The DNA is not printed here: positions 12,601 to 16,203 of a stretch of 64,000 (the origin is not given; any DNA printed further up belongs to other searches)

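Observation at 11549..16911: c-di-GMP-I riboswitch driving an uncharacterised two-gene secreted-protein cassette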

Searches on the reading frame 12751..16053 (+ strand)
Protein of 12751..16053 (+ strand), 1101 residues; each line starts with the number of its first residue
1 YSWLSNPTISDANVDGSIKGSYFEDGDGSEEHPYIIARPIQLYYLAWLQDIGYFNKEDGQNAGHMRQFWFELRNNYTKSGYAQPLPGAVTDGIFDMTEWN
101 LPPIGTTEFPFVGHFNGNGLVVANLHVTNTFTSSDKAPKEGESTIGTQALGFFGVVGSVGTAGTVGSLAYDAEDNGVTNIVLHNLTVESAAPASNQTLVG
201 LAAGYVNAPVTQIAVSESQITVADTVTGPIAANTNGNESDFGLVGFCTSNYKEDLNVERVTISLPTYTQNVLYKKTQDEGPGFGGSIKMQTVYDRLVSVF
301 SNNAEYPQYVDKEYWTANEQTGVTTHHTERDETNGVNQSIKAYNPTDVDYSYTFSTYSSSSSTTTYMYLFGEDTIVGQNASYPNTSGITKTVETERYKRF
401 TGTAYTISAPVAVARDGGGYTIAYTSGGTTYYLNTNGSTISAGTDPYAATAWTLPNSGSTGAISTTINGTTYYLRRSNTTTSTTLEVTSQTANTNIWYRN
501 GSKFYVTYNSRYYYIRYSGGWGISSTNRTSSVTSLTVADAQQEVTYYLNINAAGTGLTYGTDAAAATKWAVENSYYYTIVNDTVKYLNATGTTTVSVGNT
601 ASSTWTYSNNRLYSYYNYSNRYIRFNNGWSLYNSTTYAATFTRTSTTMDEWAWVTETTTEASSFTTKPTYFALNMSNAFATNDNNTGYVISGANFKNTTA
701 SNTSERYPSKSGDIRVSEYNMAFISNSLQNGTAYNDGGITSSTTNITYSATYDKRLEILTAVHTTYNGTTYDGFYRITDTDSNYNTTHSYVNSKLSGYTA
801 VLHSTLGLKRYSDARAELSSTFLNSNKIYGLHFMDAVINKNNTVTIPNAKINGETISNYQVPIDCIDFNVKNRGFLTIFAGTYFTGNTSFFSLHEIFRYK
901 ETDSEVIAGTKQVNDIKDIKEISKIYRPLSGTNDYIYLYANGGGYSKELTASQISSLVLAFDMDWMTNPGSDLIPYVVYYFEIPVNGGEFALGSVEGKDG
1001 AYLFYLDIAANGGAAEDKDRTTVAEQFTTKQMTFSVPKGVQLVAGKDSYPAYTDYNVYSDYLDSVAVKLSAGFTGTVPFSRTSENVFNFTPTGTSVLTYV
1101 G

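Call 70: search_solved_structures(query=A12, max_evalue=1, show_alignments=3)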
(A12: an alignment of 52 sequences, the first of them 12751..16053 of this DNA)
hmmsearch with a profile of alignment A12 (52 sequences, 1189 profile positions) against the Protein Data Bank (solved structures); distinct sequences matched with E-value up to 1: 6.
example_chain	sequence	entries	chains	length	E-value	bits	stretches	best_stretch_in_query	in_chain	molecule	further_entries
3n6z_A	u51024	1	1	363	3.3e-05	25.5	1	41-139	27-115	putative immunoglobulin A1 protease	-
6lf1_A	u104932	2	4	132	0.017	16.5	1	362-461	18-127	SeviL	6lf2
6swa_D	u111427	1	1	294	0.22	12.8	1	911-940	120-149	60S ribosomal protein L5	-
7cpu_LD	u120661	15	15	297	0.22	12.8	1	911-940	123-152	60S ribosomal protein L5 | Large ribosomal subunit protein uL18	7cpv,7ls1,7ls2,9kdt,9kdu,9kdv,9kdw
9h4n_G2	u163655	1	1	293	0.22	12.8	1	911-940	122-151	Large ribosomal subunit protein uL18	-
4w91_A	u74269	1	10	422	0.3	12.4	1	929-1007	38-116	Aminotransferase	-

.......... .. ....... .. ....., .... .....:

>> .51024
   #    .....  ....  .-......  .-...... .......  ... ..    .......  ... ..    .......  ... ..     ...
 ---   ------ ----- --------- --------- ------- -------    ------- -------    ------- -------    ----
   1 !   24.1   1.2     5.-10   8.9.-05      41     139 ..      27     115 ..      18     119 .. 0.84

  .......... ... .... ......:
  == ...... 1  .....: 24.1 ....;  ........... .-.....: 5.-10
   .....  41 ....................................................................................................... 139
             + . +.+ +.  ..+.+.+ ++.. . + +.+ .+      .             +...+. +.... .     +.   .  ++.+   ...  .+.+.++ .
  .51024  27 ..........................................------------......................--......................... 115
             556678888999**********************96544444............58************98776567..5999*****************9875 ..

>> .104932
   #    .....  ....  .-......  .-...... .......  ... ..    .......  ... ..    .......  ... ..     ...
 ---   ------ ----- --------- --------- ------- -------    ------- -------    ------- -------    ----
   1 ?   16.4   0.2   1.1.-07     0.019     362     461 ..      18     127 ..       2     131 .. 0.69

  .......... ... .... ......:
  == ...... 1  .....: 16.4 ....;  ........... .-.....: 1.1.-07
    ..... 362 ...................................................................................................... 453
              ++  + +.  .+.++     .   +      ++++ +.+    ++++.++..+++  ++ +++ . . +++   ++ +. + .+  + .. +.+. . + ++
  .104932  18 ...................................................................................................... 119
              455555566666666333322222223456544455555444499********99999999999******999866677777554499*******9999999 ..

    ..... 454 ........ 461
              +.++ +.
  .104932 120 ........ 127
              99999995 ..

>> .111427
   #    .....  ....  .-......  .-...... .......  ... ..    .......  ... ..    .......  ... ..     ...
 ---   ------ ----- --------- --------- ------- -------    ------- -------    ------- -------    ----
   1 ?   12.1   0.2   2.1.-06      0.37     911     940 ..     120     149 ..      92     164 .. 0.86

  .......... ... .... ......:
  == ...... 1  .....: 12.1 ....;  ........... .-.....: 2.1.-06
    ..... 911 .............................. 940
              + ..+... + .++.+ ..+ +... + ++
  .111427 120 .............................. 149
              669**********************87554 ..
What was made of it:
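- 12796..13683 (+): ORF2 conserved N-terminal domain (about residues 45-340), starting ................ Profile match to the start of PDB 3n6z, 'putative immunoglobulin A1 protease', E 3.3e-5 (call 70).
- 13915..14733 (+): ORF2 Thr/Tyr/Ser-rich tandem beta-trefoil (lectin-like) region (about residues 418-690). SeviL lectin profile hit E 0.017 (call 70).
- On Beta-trefoil lectin fold: SeviL E 0.017 (call 70).
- The N-terminal domain matches a protein deposited as 'putative IgA1 protease' (call 70).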

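Call 72: predict_structure(alignment_id=A12)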
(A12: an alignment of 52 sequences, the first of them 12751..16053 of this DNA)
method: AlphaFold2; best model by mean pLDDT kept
length: 1101 residues; sequences in the alignment: 52
mean_pLDDT: 83.0   pTM: 0.54
mean pLDDT of the five models: 83.0, 82.7, 82.6, 82.3, 80.8
residues with pLDDT >= 90: 446; 70-90: 485; 50-70: 107; < 50: 63
segments of 3 or more residues with pLDDT < 50: 1-19, 266-282, 731-733, 735-739, 1011-1025
pLDDT, mean of each block of 10 residues (from residue 1): 33 39 83 89 89 86 90 71 64 85 91 92 91 64 71 92 87 89 93 91 94 92 89 83 92 79 50 38 66 92 87 90 88 66 91 83 83 83 73 91 87 83 90 92 90 91 91 85 87 88 86 87 75 82 90 90 89 91 92 91 89 90 90 83 78 89 91 89 89 82 72 90 81 44 73 87 91 89 62 86 88 85 89 86 93 90 92 86 84 95 93 93 92 88 87 92 93 90 92 88 80 39 53 87 71 57 89 91 80 87 79
secondary structure, 60 per line:
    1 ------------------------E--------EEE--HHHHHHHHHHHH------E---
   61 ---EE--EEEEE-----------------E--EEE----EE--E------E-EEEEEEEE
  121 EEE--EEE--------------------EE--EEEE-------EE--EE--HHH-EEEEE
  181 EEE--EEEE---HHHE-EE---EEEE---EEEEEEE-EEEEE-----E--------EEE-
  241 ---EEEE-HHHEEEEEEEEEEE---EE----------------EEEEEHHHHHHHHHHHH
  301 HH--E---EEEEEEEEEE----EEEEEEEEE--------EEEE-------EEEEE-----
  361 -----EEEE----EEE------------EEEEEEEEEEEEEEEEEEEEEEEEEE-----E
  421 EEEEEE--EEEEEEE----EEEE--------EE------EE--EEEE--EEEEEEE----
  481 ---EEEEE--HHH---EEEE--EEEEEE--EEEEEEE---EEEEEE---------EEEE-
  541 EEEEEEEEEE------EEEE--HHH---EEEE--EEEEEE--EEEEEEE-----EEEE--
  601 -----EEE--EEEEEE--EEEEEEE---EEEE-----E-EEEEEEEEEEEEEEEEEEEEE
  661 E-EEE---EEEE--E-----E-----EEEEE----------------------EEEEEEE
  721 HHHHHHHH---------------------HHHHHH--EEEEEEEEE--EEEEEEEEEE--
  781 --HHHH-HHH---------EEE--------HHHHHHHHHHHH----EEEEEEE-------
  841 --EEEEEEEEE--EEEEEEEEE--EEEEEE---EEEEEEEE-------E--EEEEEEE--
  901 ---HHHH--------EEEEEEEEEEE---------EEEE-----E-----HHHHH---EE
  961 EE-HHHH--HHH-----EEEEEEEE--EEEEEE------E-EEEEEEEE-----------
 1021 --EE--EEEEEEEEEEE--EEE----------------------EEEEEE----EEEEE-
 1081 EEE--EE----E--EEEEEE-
elements in order (helices of 4 or more, strands of 3 or more residues): E34-36 H39-50 E68-72 E93-95 E113-123 E126-128 E153-156 E176-183 E186-189 E203-206 E210-216 E218-222 E237-239 E244-247 E252-262 E284-288 H289-302 E309-318 E323-331 E340-343 E351-355 E366-369 E374-376 E389-414 E420-426 E429-435 E440-443 E464-467 E470-476 E484-488 E497-500 E503-508 E511-517 E521-526 E536-539 E541-550 E557-560 E569-572 E575-580 E583-589 E595-598 E606-608 E611-616 E619-625 E629-632 E640-661 E663-665 E669-672 E687-691 E714-720 H721-728 H750-755 E758-766 E769-778 H783-786 E800-802 H811-822 E827-833 E843-851 E854-862 E865-870 E874-881 E892-898 H904-907 E916-926 E936-939 H951-955 E959-962 H964-967 E978-985 E988-993 E1002-1009 E1027-1037 E1040-1042 E1065-1070 E1075-1079 E1081-1083 E1095-1100
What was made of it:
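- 14761..15903 (+): ORF2 conserved C-proximal domain (residues 700-1080) with near-invariant NTGY, GDIRVS, YGLHFM, IDF, FFSLH, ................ and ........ motifs. Confidently modelled beta-rich fold (call 72).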

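Call 74: fold_search(model_id=the predicted structure, library=pdb)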
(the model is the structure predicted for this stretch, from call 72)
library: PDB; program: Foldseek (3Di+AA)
matches with E <= 10: 1222; with E <= 0.001: 0
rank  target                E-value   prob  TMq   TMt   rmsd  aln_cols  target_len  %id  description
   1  8qf8_A                1.5e-03  0.16  0.06  0.08  26.6       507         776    7  GH146 beta-L-arabinofuranosidase from Bacteroides thetaioatomicron in complex with beta-l-arabinofurano cyclophellitol (released 2023-12-13)
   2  9qc8_B                1.9e-03  0.25  0.06  0.06  36.0       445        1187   10  BoNT-NTNH-HA70 complex from Clostridium botulinum Serotype B1 (released 2025-09-10)
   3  4i8m                  2.2e-03  0.94  0.09  0.16  17.8       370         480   11  Crystal structure of rabbit Ryanodine receptor 1 (residues 1-536) disease mutant V219I (released 2013-02-20)
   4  4i1e                  2.7e-03  0.92  0.09  0.18  17.8       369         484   11  Crystal structure of Rabbit Ryanodine Receptor 1 (residues 1-536) disease mutant G249R (released 2013-02-20)
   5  3o44_A                4.8e-03  0.13  0.07  0.13  44.9       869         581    8  Crystal Structure of the Vibrio cholerae Cytolysin (HlyA) Heptameric Pore (released 2011-04-20)
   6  6i10                  7.0e-03  0.80  0.09  0.16  14.6       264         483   11  CRYSTAL STRUCTURE OF FASCIN IN COMPLEX WITH COMPOUND 2 (released 2019-02-27)
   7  8vo5_A                1.0e-02  0.77  0.10  0.18  15.0       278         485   12  Cryo-EM structure of fascin bound to F-actin (actin binding site 1) (released 2025-01-15)
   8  6ms3_B                1.3e-02  0.09  0.07  0.13  43.3       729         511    9  Crystal structure of the GH43 protein BlXynB mutant (K247S) from Bacillus licheniformis (released 2019-04-17)
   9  8qf8_B                1.5e-02  0.10  0.06  0.08  26.5       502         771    8  GH146 beta-L-arabinofuranosidase from Bacteroides thetaioatomicron in complex with beta-l-arabinofurano cyclophellitol (released 2023-12-13)
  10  3kf5_B                1.6e-02  0.08  0.07  0.13  39.8       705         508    7  Structure of invertase from Schwanniomyces occidentalis (released 2010-02-23)
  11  3kf5_A                1.7e-02  0.09  0.08  0.14  40.3       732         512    8  Structure of invertase from Schwanniomyces occidentalis (released 2010-02-23)
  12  9cjy_A                1.9e-02  0.15  0.05  0.12  16.7       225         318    8  CryoEM structure of NC99 hemagglutinin trimer in complex with Fab BB798E 3-C07 (released 2025-07-09)
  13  7bys_A                2.3e-02  0.08  0.07  0.14  42.4       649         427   10  Crystal structure of exo-beta-1,3-galactanase from Phanerochaete chrysosporium Pc1,3Gal43A apo form (released 2020-11-04)
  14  3vuo                  2.7e-02  0.23  0.08  0.07  33.3       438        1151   10  Crystal structure of nontoxic nonhemagglutinin subcomponent (NTNHA) from clostridium botulinum serotype D strain 4947 (released 2012-09-19)
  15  8x8h_A                2.9e-02  0.66  0.06  0.35  12.7       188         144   11  A carbohydrate binding domain of a putative pectate lyase (released 2024-12-04)
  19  8z6a_A                5.0e-02  0.02  0.05  0.05  40.7       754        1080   10  Cryo-EM structure of SARS-CoV-2 D614G S with three ACE2 receptors binding (RB3) in prefusion conformation (released 2025-02-05)
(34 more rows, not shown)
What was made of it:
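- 13915..14733 (+): Foldseek high-probability hits are all beta-trefoils: RyR N-terminal domain 0.94, IL-1beta 0.91, fascin 0.80, PSL lectin 0.60 (call 74).
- On Beta-trefoil lectin fold: Foldseek probabilities are 0.80-0.94 to RyR N-terminal domain, fascin and IL-1beta (call 74).
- Beta-trefoils and the 3n6z-like N-domain in ORF2 (calls 70, 72, 74).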

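Call 109: fold_search(model_id=the predicted structure, library=viral)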
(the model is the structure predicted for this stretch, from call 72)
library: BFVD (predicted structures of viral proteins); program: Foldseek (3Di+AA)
matches with E <= 10: 674; with E <= 0.001: 2
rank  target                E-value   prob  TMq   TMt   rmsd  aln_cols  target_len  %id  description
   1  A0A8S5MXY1            5.8e-04  0.09  0.06  0.07  38.0      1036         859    9  Stabilization protein [Myoviridae sp. ctRRy11]
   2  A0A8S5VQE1            1.0e-03  1.00  0.10  0.19   7.6       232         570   17  (no name in the UniProt tables at hand)
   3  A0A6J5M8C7            1.2e-03  0.15  0.09  0.12  27.4       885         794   10  Uncharacterized protein [uncultured Caudovirales phage]
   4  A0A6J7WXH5            4.7e-03  0.08  0.05  0.10  40.8       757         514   10  Uncharacterized protein [uncultured Caudovirales phage]
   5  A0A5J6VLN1            6.8e-03  1.00  0.10  0.21   6.6       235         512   12  Uncharacterized protein [Megaviridae environmental sample]
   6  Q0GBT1                1.2e-02  0.09  0.06  0.07  33.1       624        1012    9  PfWMP4_35 [Phormidium phage Pf-WMP4]
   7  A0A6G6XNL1            1.2e-02  0.03  0.04  0.05  39.5       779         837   10  (no name in the UniProt tables at hand)
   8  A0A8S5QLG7            1.5e-02  0.02  0.05  0.06  43.1       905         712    8  Stabilization protein [CrAss-like virus sp. ctYsL76]
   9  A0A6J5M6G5            2.1e-02  0.01  0.05  0.05  50.0      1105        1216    8  Uncharacterized protein [uncultured Caudovirales phage]
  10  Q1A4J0                2.3e-02  0.18  0.04  0.08  21.6       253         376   10  Uncharacterized protein [Choristoneura occidentalis granulovirus]
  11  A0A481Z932            2.5e-02  0.92  0.08  0.26  11.6       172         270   14  Uncharacterized protein [Pithovirus LCPAC401]
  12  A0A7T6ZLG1            4.4e-02  0.16  0.06  0.19  13.5       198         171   10  (no name in the UniProt tables at hand)
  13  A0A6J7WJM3            4.7e-02  0.02  0.05  0.06  45.3      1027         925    9  Uncharacterized protein [uncultured Caudovirales phage]
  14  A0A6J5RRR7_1          4.7e-02  0.01  0.05  0.05  40.4       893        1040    8  Peptidase S74 domain-containing protein [uncultured Caudovirales phage]
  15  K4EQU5                4.9e-02  0.18  0.05  0.14  22.9       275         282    9  Uncharacterized protein [Epinotia aporema granulovirus]
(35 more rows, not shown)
